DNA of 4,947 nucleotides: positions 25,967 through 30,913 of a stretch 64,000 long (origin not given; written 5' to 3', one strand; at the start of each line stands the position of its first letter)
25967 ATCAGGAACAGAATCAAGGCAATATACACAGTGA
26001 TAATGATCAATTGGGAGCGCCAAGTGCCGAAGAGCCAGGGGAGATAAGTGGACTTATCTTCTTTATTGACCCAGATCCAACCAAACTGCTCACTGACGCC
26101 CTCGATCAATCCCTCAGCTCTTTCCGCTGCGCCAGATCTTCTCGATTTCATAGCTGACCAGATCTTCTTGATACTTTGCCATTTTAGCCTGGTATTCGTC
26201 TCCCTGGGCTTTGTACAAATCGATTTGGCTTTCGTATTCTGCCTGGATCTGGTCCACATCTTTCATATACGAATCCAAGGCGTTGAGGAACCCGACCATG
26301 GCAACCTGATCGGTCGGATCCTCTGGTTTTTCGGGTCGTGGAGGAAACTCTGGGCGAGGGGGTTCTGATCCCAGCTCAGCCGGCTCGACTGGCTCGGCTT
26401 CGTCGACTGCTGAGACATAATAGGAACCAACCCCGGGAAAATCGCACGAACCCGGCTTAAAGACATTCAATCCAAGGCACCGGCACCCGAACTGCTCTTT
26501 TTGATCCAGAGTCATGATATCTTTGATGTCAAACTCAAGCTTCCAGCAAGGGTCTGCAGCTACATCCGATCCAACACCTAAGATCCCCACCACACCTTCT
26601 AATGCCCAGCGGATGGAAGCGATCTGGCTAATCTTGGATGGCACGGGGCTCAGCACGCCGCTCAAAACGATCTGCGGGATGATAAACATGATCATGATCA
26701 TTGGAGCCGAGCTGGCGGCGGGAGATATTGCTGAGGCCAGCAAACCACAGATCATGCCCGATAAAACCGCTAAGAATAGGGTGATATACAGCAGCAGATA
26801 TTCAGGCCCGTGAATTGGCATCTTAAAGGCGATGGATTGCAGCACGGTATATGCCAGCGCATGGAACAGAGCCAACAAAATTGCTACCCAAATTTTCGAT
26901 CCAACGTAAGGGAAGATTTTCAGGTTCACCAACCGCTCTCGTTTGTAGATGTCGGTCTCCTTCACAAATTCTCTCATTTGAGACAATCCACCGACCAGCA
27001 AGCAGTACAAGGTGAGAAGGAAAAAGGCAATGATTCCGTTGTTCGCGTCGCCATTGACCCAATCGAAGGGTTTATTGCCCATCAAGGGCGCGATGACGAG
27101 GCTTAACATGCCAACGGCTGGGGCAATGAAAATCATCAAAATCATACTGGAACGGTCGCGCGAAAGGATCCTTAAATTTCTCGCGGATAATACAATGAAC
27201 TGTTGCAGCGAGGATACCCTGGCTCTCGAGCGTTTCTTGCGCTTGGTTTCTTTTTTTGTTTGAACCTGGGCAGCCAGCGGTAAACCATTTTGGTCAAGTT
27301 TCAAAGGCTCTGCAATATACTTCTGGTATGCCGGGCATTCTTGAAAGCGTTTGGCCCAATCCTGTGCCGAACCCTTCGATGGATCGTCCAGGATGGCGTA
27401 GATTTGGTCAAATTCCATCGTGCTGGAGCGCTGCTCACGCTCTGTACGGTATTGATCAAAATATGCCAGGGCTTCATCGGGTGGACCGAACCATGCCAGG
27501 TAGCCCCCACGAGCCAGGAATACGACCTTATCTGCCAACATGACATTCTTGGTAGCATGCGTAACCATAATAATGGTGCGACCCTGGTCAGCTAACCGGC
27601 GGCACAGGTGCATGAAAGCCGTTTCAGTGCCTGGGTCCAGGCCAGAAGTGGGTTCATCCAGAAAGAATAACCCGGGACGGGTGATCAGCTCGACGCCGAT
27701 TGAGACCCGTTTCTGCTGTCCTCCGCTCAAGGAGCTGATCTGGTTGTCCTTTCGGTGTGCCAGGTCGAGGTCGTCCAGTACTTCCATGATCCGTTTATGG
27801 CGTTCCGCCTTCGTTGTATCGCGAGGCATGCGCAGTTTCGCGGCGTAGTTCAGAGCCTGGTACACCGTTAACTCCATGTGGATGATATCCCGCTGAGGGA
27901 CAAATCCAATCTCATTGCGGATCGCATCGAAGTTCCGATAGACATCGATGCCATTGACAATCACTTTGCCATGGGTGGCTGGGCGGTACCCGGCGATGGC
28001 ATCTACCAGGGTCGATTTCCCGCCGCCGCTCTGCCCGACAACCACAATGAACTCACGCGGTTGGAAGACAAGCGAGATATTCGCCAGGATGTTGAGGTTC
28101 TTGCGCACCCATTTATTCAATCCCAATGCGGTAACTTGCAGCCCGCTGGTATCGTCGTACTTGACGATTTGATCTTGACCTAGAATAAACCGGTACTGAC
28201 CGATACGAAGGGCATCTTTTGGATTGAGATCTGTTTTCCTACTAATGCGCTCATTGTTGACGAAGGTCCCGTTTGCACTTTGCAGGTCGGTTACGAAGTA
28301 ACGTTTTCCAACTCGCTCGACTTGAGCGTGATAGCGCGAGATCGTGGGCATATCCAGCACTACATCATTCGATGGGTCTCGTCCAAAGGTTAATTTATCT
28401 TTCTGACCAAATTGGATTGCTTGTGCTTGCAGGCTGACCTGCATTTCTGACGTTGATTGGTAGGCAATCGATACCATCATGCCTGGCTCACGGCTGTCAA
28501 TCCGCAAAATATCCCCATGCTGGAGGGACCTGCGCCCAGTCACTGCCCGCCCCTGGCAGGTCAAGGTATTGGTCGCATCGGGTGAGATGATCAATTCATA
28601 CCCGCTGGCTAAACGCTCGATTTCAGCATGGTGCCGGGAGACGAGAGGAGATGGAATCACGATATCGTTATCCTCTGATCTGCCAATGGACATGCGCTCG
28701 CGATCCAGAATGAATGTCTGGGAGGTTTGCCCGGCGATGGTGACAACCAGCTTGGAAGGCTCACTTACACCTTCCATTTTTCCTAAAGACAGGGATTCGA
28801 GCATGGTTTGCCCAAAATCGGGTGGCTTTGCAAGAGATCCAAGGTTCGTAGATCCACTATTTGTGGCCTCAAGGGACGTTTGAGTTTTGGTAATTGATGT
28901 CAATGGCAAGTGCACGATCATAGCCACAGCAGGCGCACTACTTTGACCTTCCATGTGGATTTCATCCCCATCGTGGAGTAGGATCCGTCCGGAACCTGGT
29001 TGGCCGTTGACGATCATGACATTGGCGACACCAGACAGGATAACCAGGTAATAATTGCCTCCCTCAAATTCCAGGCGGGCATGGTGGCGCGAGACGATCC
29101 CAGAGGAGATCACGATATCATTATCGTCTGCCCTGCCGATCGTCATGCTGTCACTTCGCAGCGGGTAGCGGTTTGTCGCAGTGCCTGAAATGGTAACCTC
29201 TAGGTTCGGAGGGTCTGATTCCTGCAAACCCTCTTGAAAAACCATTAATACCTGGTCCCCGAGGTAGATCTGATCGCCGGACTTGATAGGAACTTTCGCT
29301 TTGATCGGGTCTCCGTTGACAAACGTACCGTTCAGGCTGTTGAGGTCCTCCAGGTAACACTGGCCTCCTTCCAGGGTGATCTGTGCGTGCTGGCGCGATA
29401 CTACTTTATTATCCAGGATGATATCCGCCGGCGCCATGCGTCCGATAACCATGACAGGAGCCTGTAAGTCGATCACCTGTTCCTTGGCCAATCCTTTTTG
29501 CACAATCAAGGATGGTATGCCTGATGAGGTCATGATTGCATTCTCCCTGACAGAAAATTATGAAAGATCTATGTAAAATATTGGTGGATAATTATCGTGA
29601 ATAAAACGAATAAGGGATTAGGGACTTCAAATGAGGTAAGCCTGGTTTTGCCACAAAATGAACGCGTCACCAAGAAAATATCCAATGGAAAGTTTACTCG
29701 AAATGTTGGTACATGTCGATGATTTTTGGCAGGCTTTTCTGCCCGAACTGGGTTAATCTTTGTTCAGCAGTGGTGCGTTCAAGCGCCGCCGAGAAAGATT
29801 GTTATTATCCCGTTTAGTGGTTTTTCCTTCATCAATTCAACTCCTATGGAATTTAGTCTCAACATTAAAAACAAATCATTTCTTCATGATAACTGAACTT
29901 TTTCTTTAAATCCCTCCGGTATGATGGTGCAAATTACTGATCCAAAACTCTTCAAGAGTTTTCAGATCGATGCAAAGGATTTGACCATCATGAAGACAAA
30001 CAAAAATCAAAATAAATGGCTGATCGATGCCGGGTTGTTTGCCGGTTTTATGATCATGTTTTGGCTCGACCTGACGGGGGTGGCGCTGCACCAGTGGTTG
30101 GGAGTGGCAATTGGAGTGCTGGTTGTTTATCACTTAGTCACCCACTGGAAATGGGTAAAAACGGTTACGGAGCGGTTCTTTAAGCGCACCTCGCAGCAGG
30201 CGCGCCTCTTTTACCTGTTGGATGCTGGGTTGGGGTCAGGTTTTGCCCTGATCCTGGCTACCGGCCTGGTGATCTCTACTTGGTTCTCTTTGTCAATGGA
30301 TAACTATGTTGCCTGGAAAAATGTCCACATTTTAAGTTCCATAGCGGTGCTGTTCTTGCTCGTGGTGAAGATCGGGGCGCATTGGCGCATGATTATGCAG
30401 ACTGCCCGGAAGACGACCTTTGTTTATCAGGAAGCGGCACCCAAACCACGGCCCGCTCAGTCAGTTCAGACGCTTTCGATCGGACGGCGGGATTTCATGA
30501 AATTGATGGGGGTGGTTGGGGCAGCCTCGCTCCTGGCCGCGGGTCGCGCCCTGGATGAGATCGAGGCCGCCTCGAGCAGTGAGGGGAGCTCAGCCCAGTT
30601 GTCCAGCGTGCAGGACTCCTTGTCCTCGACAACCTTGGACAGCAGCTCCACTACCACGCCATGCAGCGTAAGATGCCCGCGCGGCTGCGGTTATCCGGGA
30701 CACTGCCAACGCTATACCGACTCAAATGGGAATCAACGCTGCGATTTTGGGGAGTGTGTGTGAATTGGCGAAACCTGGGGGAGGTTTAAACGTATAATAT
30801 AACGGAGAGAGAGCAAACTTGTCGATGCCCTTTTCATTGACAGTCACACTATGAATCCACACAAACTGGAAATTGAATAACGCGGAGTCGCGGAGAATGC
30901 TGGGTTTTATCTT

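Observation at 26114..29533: ABC exporter with four tandem FHA domains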

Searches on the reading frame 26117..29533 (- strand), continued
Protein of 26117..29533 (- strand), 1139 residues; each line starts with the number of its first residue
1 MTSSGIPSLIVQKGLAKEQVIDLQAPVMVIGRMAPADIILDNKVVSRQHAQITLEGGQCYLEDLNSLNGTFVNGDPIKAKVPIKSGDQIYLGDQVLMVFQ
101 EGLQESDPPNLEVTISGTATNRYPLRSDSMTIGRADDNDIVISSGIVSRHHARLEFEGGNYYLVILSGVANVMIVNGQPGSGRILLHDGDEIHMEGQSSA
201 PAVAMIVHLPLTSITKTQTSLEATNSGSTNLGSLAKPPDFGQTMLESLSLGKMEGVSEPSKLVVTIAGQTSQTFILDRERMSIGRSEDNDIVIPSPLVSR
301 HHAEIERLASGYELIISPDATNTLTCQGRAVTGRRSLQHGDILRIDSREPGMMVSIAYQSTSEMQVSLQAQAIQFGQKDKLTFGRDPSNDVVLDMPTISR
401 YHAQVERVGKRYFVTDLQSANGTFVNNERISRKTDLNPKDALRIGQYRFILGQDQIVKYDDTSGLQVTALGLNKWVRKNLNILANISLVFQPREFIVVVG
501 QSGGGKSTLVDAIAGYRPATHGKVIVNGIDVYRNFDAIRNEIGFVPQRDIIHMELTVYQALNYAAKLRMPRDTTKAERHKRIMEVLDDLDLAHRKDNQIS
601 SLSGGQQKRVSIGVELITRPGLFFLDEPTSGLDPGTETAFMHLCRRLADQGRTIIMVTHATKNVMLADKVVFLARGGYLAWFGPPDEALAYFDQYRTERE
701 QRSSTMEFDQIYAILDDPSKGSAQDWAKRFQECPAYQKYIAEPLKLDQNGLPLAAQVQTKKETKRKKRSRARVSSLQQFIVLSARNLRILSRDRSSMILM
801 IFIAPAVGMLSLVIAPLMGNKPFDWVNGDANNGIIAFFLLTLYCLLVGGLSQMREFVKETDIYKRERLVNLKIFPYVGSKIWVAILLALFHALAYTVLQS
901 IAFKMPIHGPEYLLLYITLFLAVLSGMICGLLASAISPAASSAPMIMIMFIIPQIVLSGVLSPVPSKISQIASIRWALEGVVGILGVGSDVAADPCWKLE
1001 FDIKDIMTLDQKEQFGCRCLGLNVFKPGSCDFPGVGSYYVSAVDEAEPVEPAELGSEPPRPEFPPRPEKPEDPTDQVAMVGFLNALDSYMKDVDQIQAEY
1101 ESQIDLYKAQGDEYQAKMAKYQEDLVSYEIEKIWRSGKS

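Call 55: search_protein_families(library=ncbifam, proteins=[window:26117-29533:-], max_evalue=0.001)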
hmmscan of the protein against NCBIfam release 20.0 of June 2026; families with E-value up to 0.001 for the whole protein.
window:26117-29533:- (1139 aa): 192 families (the best 25 are shown)
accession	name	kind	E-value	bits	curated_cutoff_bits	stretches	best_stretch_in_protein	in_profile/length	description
TIGR00955.1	3a01204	subfamily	3.8e-61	207.4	736.35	1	474-961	31-521/617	pigment precursor permease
NF049868.1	FhaB_Rv0019c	equivalog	1.4e-52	178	125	4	8-96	68-156/158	FHA domain-containing protein FhaB/FipA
TIGR00956.1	3a01205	subfamily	3.3e-46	157.6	1959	1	478-965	774-1269/1394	pleiotropic drug resistance family protein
NF041660.2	oxygluDhInhib_OdhI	equivalog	5.2e-45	152.5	200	4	4-96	34-125/130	oxoglutarate dehydrogenase inhibitor Odhl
TIGR01188.1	drrA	subfamily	3e-40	138.4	312.45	1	483-687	9-210/302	daunorubicin resistance ABC transporter, ATP-binding protein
TIGR03864.1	PQQ_ABC_ATP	hypoth_equivalog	4.6e-37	127.7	302.25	1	481-679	15-211/236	ABC transporter, ATP-binding subunit, PQQ-dependent alcohol dehydrogenase system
TIGR03354.1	VI_FHA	hypoth_equivalog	1.8e-36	126.9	120.25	4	372-448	18-98/420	type VI secretion system-associated FHA domain protein TagH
TIGR02857.1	CydD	equivalog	2.1e-36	126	435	1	463-672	320-528/529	thiol reductant ABC exporter subunit CydD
TIGR02673.1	FtsE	equivalog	1.8e-35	122.6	264.85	1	477-665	12-201/214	cell division ATP-binding protein FtsE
TIGR04521.1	ECF_ATPase_2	equivalog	2.2e-34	118.8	330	1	480-697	18-241/279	energy-coupling factor transporter ATPase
TIGR02982.1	heterocyst_DevA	subfamily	4.3e-34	118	295.8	1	481-676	19-217/220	ABC exporter ATP-binding subunit, DevA family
TIGR04520.1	ECF_ATPase_1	equivalog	5.3e-34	117.9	315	1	478-687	13-222/269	energy-coupling factor transporter ATPase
NF007027.0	PRK09493.1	equivalog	1.5e-33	116.1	379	1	480-688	14-223/240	glutamine ABC transporter ATP-binding protein GlnQ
TIGR03608.1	L_ocin_972_ABC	subfamily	2.3e-33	115.4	254.85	1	478-673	9-206/206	putative bacteriocin export ABC transporter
TIGR03265.1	PhnT2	equivalog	4.3e-33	115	457.7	1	479-685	16-219/353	putative 2-aminoethylphosphonate ABC transporter ATP-binding protein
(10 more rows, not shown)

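Call 59: fold_search(model_id=the predicted structure, library=pdb)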
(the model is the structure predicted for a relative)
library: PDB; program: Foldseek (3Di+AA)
matches with E <= 10: 1305; with E <= 0.001: 1106
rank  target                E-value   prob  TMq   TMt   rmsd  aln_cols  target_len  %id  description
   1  8bht_A                9.5e-21  1.00  0.37  0.75   3.9       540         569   25  ABCG2 turnover-1 state with tariquidar bound (released 2023-01-11)
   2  8bi0_A                5.6e-20  1.00  0.37  0.74   3.9       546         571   24  ABCG2 turnover-2 state with tariquidar bound (released 2023-01-11)
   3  7oj8_A                8.5e-20  1.00  0.37  0.74   3.8       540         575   25  ABCG2 E1S turnover-2 state (released 2021-07-21)
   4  6eti_A                1.1e-19  1.00  0.37  0.74   3.9       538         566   24  Structure of inhibitor-bound ABCG2 (released 2018-04-11)
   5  8i3d_A                1.2e-19  1.00  0.36  0.72   7.1       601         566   22  Cryo-EM structure of abscisic acid transporter AtABCG25 (released 2023-09-13)
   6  8p8a_A                1.3e-19  1.00  0.37  0.74   3.9       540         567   25  Structure of 5D3-Fab and nanobody(Nb17)-bound ABCG2 (released 2023-08-30)
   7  8p8a_B                1.5e-19  1.00  0.37  0.73   3.9       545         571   24  Structure of 5D3-Fab and nanobody(Nb17)-bound ABCG2 (released 2023-08-30)
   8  8p7w_A                1.7e-19  1.00  0.37  0.73   5.9       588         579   23  Structure of 5D3-Fab and nanobody(Nb8)-bound ABCG2 (released 2023-08-30)
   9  8p8j_A                1.9e-19  1.00  0.37  0.74   6.5       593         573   23  Structure of 5D3-Fab and nanobody(Nb96)-bound ABCG2 (released 2023-08-30)
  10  7ojh_A                2.0e-19  1.00  0.37  0.75   4.1       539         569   25  ABCG2 topotecan turnover-1 state (released 2021-07-21)
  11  6ffc_A                2.7e-19  1.00  0.38  0.76   3.9       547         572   24  Structure of an inhibitor-bound ABC transporter (released 2018-04-11)
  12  7oji_A                3.0e-19  1.00  0.37  0.75   3.9       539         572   24  ABCG2 topotecan turnover-2 state (released 2021-07-21)
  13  7r89_A                3.7e-19  1.00  0.37  0.71   5.4       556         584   19  The structure of human ABCG5/ABCG8 purified from yeast (released 2021-09-08)
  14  8qcm_A                4.0e-19  1.00  0.37  0.74   3.9       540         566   25  ABCG2 in complex with MZ82 and 5D3 Fab (released 2024-11-06)
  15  8i3a_A                5.1e-19  1.00  0.35  0.70   6.7       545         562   22  Cryo-EM structure of abscisic acid transporter AtABCG25 in outward conformation (released 2023-09-13)
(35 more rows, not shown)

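Call 87: find_encoding_contigs(protein=window:26117-29533:-, flank=2000, max_places=2)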
Protein window:26117-29533:- (1139 aa): no gene with exactly this product is on record in the collection.

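Call 88: search_protein_representatives(protein=window:26117-29533:-)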
Query: 1139 residues. Proteins with E-value up to 0.001 (for the whole library): 475224; up to 1e-10: 148407; up to 1e-30: 5607. The best 150 are listed.
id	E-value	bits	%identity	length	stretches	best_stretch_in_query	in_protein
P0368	0.0e+00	1196.5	58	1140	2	256-1131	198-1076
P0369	0.0e+00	1192.9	65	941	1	107-975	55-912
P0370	0.0e+00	1160.3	55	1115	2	259-1132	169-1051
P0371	9.4e-264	894.5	60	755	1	460-1129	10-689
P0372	8.4e-260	881.4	49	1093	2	262-1128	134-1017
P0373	1.1e-252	857.9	48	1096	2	260-1128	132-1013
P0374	2.7e-231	787.0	60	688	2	235-746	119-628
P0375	8.7e-214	729.1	45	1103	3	362-1129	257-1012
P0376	6.3e-213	726.2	48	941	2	264-968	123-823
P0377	1.4e-209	715.1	48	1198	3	375-1035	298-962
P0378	7.5e-207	706.1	42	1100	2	369-1126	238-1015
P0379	6.2e-205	699.8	44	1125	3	361-1114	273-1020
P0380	1.1e-203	695.6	44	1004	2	269-1101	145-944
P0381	1.3e-200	685.5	43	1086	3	378-1113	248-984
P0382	3.3e-200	684.1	55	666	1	538-1136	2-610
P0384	4.9e-199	680.2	38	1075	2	255-1104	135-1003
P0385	5.1e-198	676.8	43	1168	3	372-1076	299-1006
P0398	2.8e-175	601.5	38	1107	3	358-1076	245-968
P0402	1.0e-169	583.1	43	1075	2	271-986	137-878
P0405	3.3e-165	568.2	44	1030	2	237-991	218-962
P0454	4.0e-128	445.4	42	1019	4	377-978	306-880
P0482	4.9e-121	422.0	50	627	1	599-1075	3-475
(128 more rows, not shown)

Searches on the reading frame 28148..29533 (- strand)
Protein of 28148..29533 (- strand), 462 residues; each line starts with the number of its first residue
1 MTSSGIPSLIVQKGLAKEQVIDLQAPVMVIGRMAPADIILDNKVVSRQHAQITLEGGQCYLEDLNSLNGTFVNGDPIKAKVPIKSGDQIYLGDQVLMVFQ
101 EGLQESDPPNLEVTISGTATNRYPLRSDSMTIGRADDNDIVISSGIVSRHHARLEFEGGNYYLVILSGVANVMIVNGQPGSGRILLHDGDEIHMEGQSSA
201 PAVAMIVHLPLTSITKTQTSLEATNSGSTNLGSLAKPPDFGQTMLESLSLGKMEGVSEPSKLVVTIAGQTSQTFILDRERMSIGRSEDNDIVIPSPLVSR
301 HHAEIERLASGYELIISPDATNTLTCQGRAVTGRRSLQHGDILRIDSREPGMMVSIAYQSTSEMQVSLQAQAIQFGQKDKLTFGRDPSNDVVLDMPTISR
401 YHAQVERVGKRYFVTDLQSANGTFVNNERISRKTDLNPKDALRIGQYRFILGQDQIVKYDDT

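Call 23: search_solved_structures(query=window:28148-29533:-, max_evalue=0.001)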
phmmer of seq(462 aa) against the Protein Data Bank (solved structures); distinct sequences matched with E-value up to 0.001: 27.
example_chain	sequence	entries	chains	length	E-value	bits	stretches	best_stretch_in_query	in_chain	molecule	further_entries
6i2q_B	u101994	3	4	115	4.9e-14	55.5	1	4-107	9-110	Glycogen accumulation regulator GarA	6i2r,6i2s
8p5r_G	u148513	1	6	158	1.1e-13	54.3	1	4-107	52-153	Glycogen accumulation regulator GarA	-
2kkl_A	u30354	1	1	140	3.2e-11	46.3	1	5-105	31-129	Uncharacterized protein Mb1858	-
2kb3_A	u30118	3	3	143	3.7e-11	46.1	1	5-100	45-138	Oxoglutarate dehydrogenase inhibitor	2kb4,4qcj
8p5x_G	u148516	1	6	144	3.7e-11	46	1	5-100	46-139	Oxoglutarate dehydrogenase inhibitor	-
2kfu_A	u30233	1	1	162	6.8e-11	45.2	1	8-105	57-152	Rv1827 pThr 22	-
6i2p_D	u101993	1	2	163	6.9e-11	45.2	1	8-105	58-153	Glycogen accumulation regulator GarA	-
6cah_A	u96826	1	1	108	7.1e-11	45.1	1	29-102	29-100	ABC transporter ATP-binding/permease protein Rv1747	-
7rj3_A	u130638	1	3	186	9.7e-11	44.7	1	8-105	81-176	Glycogen accumulation regulator GarA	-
2fez_A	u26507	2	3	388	2.3e-09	40.2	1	382-450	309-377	Probable regulatory protein embR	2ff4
6hc0_B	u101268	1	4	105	1.3e-08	37.6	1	22-102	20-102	GGDEF domain protein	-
6hc1_A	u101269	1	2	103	1.8e-08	37.2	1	22-102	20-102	GGDEF domain protein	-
5a8i_A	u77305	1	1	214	3.4e-08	36.3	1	26-97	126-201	ARNA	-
8s05_C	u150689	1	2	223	5.8e-08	35.5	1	26-97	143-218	Conserved protein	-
6hbz_A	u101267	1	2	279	8.3e-08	35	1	22-104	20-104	GGDEF domain protein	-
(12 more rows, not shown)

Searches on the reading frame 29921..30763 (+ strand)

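Call 7: search_protein_families(library=pfam, proteins=[window:29921-30763:+], max_evalue=0.001)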
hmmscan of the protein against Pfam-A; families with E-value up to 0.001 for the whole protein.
window:29921-30763:+ (280 aa): 3 families
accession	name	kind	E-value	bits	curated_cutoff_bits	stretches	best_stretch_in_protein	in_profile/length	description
PF01292.26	Ni_hydr_CYTB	-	0.00029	21.1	30.1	0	39-89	21-76/179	Prokaryotic cytochrome b561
PF10518.14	TAT_signal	-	0.00029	21.1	22.7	1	187-206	2-21/21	TAT (twin-arginine translocation) pathway signal sequence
PF01794.25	Ferric_reduct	-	0.00085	19.8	28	0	53-146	33-120/121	Ferric reductase like transmembrane component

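Call 55: search_protein_families(library=ncbifam, proteins=[window:29921-30763:+], max_evalue=0.001)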
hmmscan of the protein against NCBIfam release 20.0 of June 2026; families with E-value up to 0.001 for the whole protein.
window:29921-30763:+ (280 aa): 0 families
